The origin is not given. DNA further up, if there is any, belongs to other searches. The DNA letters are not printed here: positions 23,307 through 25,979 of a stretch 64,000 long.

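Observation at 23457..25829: Glycyl-radical enzyme with no activating enzyme anywhere in the 64-kb window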

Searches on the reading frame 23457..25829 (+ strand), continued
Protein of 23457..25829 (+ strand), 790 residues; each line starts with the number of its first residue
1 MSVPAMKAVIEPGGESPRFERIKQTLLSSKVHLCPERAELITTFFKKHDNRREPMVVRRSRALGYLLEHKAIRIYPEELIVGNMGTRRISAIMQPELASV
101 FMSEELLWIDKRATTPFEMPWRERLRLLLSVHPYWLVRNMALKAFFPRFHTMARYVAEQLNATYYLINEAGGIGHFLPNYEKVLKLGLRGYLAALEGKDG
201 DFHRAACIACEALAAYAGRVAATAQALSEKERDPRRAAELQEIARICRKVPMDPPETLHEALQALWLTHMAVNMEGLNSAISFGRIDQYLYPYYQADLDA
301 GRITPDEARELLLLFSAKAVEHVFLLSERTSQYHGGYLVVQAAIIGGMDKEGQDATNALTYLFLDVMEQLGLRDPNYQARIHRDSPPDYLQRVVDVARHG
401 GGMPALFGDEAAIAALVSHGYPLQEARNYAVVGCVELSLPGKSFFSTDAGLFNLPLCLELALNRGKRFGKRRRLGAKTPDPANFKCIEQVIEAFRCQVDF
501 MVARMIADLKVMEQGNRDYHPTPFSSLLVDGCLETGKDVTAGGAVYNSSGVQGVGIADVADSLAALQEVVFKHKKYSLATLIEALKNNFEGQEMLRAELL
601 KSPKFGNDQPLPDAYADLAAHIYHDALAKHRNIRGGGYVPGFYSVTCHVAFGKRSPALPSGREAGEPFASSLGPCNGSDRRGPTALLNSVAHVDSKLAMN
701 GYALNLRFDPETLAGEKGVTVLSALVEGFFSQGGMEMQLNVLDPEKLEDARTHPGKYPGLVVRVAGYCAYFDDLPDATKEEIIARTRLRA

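Call 8: find_encoding_contigs(protein=P0001, flank=10000, max_places=4)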
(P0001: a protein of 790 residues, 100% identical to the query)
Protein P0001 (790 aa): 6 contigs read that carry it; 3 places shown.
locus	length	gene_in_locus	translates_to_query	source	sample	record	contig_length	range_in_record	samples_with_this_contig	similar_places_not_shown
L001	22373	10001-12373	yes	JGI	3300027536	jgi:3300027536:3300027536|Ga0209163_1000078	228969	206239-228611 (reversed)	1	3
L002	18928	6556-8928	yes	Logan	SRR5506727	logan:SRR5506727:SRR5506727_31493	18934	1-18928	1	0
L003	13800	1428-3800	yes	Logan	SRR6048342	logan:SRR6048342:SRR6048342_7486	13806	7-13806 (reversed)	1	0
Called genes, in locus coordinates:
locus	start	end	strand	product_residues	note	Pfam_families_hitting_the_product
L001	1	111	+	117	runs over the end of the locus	PF00329:Complex1_30kDa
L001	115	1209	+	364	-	PF00374:NiFeSe_Hases, PF00346:Complex1_49kDa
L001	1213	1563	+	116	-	PF13237:Fer4_10 (weak), PF00037:Fer4 (faint), PF14697:Fer4_21 (weak), PF12838:Fer4_7 (weak), PF13187:Fer4_9 (weak), PF13484:Fer4_16 (faint)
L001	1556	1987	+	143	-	PF01155:HypA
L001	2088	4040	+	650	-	PF02730:AFOR_N, PF01314:AFOR_C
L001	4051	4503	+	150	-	PF00037:Fer4, PF12837:Fer4_6 (weak), PF13237:Fer4_10, PF14697:Fer4_21, PF12838:Fer4_7, PF13187:Fer4_9, PF25160:LdpA_Fe-S-bd (weak), PF12838:Fer4_7 (weak), +10 more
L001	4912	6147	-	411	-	PF00465:Fe-ADH, PF13685:Fe-ADH_2, PF25137:ADH_Fe_C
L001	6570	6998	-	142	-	-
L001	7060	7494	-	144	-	PF00892:EamA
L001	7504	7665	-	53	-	-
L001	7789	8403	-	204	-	-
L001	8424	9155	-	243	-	PF01553:Acyltransferase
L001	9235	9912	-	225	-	PF22497:DUF6989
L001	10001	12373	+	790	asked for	PF02901:PFL-like, PF01228:Gly_radical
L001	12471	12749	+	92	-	-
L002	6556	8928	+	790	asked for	PF02901:PFL-like, PF01228:Gly_radical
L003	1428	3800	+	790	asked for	PF02901:PFL-like, PF01228:Gly_radical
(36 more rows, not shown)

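Call 9: find_related_loci(query=window:23457-25829:+, collection=genome_contigs, flank=10000)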
Query window:23457-25829:+ (790 aa) in genome_contigs; peptide patterns used: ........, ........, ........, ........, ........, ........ (x = any residue, [..] = any of these).
44 stretches matched a pattern; 14 encode a relative of the query (tblastn E <= 1e-3); 14 distinct loci.
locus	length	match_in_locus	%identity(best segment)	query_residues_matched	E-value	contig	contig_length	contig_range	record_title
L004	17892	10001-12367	76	1-789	0e+0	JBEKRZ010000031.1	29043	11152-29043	MAG: Smithella sp. isolate SPRUCE 522 SPRUCE_522_31, whole genome shotgun sequence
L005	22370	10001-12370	75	1-790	0e+0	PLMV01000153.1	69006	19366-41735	MAG: Syntrophaceae bacterium isolate fen_1165 73.20120800_E2X.4_contig_531, whole genome shotgun sequence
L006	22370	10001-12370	75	1-790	0e+0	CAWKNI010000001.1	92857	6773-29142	MAG: uncultured delta proteobacterium isolate MFD01231.bin.1.87 genome assembly, contig: contig_23809, whole genome shot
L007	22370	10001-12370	75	1-790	0e+0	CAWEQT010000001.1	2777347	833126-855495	MAG: uncultured delta proteobacterium isolate MFD01828.bin.1.70 genome assembly, contig: contig_19051, whole genome shot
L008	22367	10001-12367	74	1-789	0e+0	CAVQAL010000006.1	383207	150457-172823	MAG: uncultured delta proteobacterium isolate MFD01476.bin.1.1 genome assembly, contig: contig_15787, whole genome shotg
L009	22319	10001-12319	76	17-789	0e+0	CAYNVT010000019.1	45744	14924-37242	MAG TPA_asm: uncultured Bacteriovoracaceae bacterium isolate SRP278314_co1_180 genome assembly, contig: NODE_1025_length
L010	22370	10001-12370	74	1-790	0e+0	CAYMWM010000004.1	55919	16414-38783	MAG TPA_asm: uncultured Smithella sp. isolate SRP192927_co6_232 genome assembly, contig: NODE_735_length_55919_cov_5.187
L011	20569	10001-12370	73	1-790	0e+0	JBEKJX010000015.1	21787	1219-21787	MAG: Smithella sp. isolate SPRUCE 333 SPRUCE_333_15, whole genome shotgun sequence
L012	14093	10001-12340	64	10-788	0e+0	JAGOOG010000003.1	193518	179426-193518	MAG: Deltaproteobacteria bacterium isolate Go_SlDig_bin_434 Go_SlDig_108_length_193518_cov_124.561055, whole genome shot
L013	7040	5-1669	81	236-790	0e+0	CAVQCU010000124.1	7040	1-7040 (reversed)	MAG: uncultured delta proteobacterium isolate MFD02138.bin.2.50 genome assembly, contig: contig_18259, whole genome shot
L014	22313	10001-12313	65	18-788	0e+0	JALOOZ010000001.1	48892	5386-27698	MAG: Thermodesulfobacteriota bacterium isolate Prado116 scaffold_377, whole genome shotgun sequence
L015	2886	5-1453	67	306-788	0e+0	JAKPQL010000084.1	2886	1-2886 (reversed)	MAG: Deltaproteobacteria bacterium isolate JPNA_maxbin.196 k141_1035511, whole genome shotgun sequence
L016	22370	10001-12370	75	1-790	0e+0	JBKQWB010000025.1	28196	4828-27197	MAG: Smithella sp. isolate SEr3G3H3I__bin_216 SEr3G3H3I_000000067057, whole genome shotgun sequence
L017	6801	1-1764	61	127-788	5e-150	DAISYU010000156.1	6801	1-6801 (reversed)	MAG TPA_asm: Thermodesulfobacteriota bacterium isolate CTOTU18761 NODE_8666_length_6801_cov_10.426178, whole genome shot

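Call 12: find_encoding_contigs(protein=P0087, flank=10000, max_places=2)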
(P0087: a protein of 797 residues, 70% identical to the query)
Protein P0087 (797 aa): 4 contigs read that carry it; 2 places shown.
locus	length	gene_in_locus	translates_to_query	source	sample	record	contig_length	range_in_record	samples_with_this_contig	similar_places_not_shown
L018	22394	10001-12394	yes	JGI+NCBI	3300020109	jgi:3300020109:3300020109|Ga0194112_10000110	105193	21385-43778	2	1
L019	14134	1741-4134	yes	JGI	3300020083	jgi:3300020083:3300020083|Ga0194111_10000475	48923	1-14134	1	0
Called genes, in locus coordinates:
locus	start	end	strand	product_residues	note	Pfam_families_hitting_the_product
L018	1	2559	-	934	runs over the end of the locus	PF02861:Clp_N, PF13191:AAA_16 (weak), PF00004:AAA, PF17871:AAA_lid_9, PF00004:AAA, PF07724:AAA_2, PF07728:AAA_5, PF10431:ClpB_D2-small, +6 more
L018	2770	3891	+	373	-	PF00226:DnaJ, PF01556:DnaJ_C, PF27659:CHP02642 (weak), PF00684:DnaJ_CXXCXGXG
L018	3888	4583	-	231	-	PF02660:G3P_acyltransf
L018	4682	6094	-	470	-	PF00009:GTP_EFTU, PF00025:Arf (faint), PF01926:MMR_HSR1, PF02421:FeoB_N, PF00009:GTP_EFTU, PF01926:MMR_HSR1, PF02421:FeoB_N, PF14714:KH_dom-like, +6 more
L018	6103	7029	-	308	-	PF02729:OTCace_N, PF00185:OTCace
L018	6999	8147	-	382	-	PF00478:IMPDH, PF01070:FMN_dh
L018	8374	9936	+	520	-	PF00890:FAD_binding_2 (faint), PF01266:DAO (weak), PF01593:Amino_oxidase, PF07992:Pyr_redox_2 (faint), PF12831:FAD_oxidored, PF13450:NAD_binding_8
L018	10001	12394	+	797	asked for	PF02901:PFL-like, PF01228:Gly_radical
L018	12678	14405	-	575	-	PF00890:FAD_binding_2, PF01266:DAO (weak), PF01946:Thi4 (faint), PF03486:HI0933_like (weak), PF12831:FAD_oxidored, PF13450:NAD_binding_8 (weak)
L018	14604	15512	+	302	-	PF00005:ABC_tran, PF13304:AAA_21 (weak)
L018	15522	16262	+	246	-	PF01061:ABC2_membrane, PF12679:ABC2_membrane_2 (weak), PF12698:ABC2_membrane_3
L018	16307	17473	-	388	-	PF02515:CoA_transf_3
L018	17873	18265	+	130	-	-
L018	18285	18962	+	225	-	PF09918:DUF2148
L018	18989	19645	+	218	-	PF09918:DUF2148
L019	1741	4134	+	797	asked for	PF02901:PFL-like, PF01228:Gly_radical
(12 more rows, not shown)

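Call 13: find_encoding_contigs(protein=P0102, flank=10000, max_places=2)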
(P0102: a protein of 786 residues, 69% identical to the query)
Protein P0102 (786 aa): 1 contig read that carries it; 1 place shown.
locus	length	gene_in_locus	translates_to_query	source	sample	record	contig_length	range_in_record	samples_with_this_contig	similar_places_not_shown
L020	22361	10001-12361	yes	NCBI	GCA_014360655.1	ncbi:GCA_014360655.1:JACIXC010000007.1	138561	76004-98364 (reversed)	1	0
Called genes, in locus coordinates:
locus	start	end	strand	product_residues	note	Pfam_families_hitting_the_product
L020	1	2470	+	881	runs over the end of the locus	PF00890:FAD_binding_2 (weak), PF01266:DAO, PF01593:Amino_oxidase, PF12831:FAD_oxidored, PF13450:NAD_binding_8, PF00970:FAD_binding_6, PF00175:NAD_binding_1, PF00111:Fer2, +4 more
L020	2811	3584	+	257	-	PF04542:Sigma70_r2, PF04539:Sigma70_r3 (weak), PF04545:Sigma70_r4, PF08281:Sigma70_r4_2 (weak)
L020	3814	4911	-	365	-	PF13240:Zn_Ribbon_1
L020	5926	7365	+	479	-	PF01425:Amidase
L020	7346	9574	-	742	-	PF00672:HAMP (weak), PF00015:MCPsignal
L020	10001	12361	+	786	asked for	PF02901:PFL-like, PF01228:Gly_radical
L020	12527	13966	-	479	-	PF00989:PAS, PF08448:PAS_4, PF13188:PAS_8 (weak), PF13426:PAS_9, PF00989:PAS (weak), PF08448:PAS_4, PF00512:HisKA, PF02518:HATPase_c, +2 more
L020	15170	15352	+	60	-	-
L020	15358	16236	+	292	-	PF12849:PBP_like_2, PF13531:SBP_bac_11, PF12727:PBP_like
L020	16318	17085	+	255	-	PF00528:BPD_transp_1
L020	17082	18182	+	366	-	PF02463:SMC_N (weak), PF00005:ABC_tran, PF13304:AAA_21 (weak), PF08402:TOBE_2 (faint), PF03459:TOBE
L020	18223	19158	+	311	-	PF12849:PBP_like_2, PF13531:SBP_bac_11 (weak)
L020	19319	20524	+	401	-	PF03453:MoeA_N, PF00994:MoCF_biosynth, PF03454:MoeA_C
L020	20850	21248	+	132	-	PF00072:Response_reg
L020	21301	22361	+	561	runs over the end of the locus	PF05157:MshEN, PF00437:T2SSE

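Call 14: search_protein_families(library=pfam, proteins=[L012:12393-13754:+, L012:8097-9854:+, L014:12351-13373:+, L014:7821-8834:+, L014:8831-9694:+, L014:9666-9947:+, L014:13485-14147:+, L014:16691-17818:+, L017:1909-3282:+, L009:8771-9796:-], max_evalue=0.00001)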
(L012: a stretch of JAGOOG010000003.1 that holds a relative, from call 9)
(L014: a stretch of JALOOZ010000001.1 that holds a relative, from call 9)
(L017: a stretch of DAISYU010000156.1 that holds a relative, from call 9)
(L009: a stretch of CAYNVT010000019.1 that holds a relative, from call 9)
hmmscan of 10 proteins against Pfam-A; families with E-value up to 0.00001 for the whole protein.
L012:12393-13754:+ (453 aa): 3 families
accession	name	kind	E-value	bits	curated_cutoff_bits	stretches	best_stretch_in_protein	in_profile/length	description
PF02754.22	CCG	-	2.6e-07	31.1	20.6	1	250-339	1-82/85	Cysteine-rich domain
PF12838.12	Fer4_7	-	2.4e-06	28.4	27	1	12-67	1-52/52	4Fe-4S dicluster domain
PF13183.11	Fer4_8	-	5e-06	27.4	27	1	10-66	2-67/68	4Fe-4S dicluster domain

L012:8097-9854:+ (585 aa): 1 family
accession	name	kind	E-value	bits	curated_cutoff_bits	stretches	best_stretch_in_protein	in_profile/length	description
PF01243.27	PNPOx_N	-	4.7e-06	27.4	28.1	0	314-386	4-71/120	Pyridoxamine 5'-phosphate oxidase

L014:12351-13373:+ (340 aa): 0 families

L014:7821-8834:+ (337 aa): 10 families
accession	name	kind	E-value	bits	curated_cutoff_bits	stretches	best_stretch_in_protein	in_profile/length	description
PF04055.27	Radical_SAM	-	2.6e-14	54.2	29.5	1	29-238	2-154/166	Radical SAM superfamily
PF12837.12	Fer4_6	-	1.9e-11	43.7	25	1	82-101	2-21/24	4Fe-4S binding domain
PF13353.11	Fer4_12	-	6.2e-11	43.2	22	0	21-52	2-33/137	4Fe-4S single cluster domain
PF00037.32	Fer4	-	6.2e-11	42.1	21.1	1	83-104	2-23/24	4Fe-4S binding domain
PF13237.11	Fer4_10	-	1e-10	41.8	25.5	1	58-100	7-53/53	4Fe-4S dicluster domain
PF12838.12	Fer4_7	-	3.6e-10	40.6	27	1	59-103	1-52/52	4Fe-4S dicluster domain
PF12797.12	Fer4_2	-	1.7e-09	37.5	24.5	0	82-101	3-22/22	4Fe-4S binding domain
PF14697.11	Fer4_21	-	3.1e-08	34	35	1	58-101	6-53/59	4Fe-4S dicluster domain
PF13484.11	Fer4_16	-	5.5e-08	33.9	30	0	59-78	1-20/66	4Fe-4S double cluster binding domain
PF13187.11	Fer4_9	-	1.9e-07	31.4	27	1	59-103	1-51/52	4Fe-4S dicluster domain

L014:8831-9694:+ (287 aa): 1 family
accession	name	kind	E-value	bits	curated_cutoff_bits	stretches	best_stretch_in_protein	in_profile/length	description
PF01243.27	PNPOx_N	-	1.5e-06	29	28.1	0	11-86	3-73/120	Pyridoxamine 5'-phosphate oxidase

L014:9666-9947:+ (93 aa): 0 families

L014:13485-14147:+ (220 aa): 1 family
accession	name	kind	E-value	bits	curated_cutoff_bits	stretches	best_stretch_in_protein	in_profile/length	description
PF01168.26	Ala_racemase_N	-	2.2e-25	90.1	24.1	1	3-219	5-220/220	Alanine racemase, N-terminal domain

L014:16691-17818:+ (375 aa): 8 families
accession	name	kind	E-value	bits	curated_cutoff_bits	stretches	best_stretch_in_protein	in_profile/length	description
PF04055.27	Radical_SAM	-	4.8e-17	63.1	29.5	1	107-260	10-158/166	Radical SAM superfamily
PF13353.11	Fer4_12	-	1.7e-10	41.8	22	0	43-80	2-39/137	4Fe-4S single cluster domain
PF12837.12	Fer4_6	-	2e-10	40.5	25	0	75-97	2-24/24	4Fe-4S binding domain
PF00037.32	Fer4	-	1.3e-08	34.7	21.1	0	79-97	5-23/24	4Fe-4S binding domain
PF12838.12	Fer4_7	-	4.5e-08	33.9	27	0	107-133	1-27/52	4Fe-4S dicluster domain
PF13187.11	Fer4_9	-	9e-07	29.3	27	0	107-126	1-20/52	4Fe-4S dicluster domain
PF13237.11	Fer4_10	-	1.7e-06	28.3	25.5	0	77-119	4-53/53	4Fe-4S dicluster domain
PF12797.12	Fer4_2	-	8e-06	25.9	24.5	0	77-94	5-22/22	4Fe-4S binding domain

L017:1909-3282:+ (457 aa): 3 families
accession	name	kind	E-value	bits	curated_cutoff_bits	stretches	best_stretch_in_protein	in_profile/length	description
PF02754.22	CCG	-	9.6e-10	38.9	20.6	1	251-339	2-82/85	Cysteine-rich domain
PF13183.11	Fer4_8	-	1.1e-06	29.5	27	1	12-66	4-67/68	4Fe-4S dicluster domain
PF13237.11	Fer4_10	-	3.9e-06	27.2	25.5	1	6-64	2-53/53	4Fe-4S dicluster domain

L009:8771-9796:- (341 aa): 2 families
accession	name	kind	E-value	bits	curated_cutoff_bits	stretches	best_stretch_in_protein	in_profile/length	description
PF21016.3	RlmN_N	-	4.4e-16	58.8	24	1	7-63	1-60/60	Ribosomal RNA large subunit methyltransferase N-terminal domain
PF04055.27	Radical_SAM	-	4.9e-14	53.3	29.5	1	107-271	2-160/166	Radical SAM superfamily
